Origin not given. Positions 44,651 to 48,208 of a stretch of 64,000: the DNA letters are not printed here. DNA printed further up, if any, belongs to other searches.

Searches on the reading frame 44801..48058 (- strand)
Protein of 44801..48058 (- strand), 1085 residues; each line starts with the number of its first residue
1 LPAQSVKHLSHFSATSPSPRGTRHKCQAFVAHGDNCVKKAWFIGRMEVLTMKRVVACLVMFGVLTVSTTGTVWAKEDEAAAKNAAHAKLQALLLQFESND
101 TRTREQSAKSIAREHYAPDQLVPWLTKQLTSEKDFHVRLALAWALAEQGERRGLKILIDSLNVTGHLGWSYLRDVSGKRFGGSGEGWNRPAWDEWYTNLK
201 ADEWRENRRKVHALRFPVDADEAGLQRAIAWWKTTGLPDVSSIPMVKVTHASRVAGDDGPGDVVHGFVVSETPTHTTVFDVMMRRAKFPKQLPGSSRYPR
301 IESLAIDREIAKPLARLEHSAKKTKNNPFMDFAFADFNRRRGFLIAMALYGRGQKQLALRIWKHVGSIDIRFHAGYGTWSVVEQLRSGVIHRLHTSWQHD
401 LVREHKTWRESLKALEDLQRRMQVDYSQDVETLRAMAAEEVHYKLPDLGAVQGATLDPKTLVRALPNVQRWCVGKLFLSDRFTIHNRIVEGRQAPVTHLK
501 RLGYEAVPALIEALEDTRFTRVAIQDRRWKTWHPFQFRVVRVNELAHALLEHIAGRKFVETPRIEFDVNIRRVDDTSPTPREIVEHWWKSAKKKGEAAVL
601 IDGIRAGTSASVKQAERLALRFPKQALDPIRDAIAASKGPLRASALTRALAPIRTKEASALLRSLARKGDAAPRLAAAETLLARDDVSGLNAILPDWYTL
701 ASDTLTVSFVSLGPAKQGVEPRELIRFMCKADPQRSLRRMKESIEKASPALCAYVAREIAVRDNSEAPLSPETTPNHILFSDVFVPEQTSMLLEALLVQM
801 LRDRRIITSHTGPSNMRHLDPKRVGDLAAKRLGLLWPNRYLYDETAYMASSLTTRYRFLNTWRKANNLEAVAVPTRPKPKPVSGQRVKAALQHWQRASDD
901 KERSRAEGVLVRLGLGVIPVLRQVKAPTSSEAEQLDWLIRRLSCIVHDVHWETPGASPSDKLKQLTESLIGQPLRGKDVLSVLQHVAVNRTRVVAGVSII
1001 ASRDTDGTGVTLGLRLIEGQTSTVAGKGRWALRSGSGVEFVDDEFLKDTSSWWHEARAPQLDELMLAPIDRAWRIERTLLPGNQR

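Call 49: search_protein_families(library=pfam, proteins=[window:44801-48058:-], max_evalue=0.0001)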
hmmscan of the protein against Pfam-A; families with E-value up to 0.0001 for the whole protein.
window:44801-48058:- (1085 aa): 1 family
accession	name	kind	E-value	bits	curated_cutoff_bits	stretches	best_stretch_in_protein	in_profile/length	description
PF13646.12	HEAT_2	-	6.5e-11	42.8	27.7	1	91-162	3-72/88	HEAT repeats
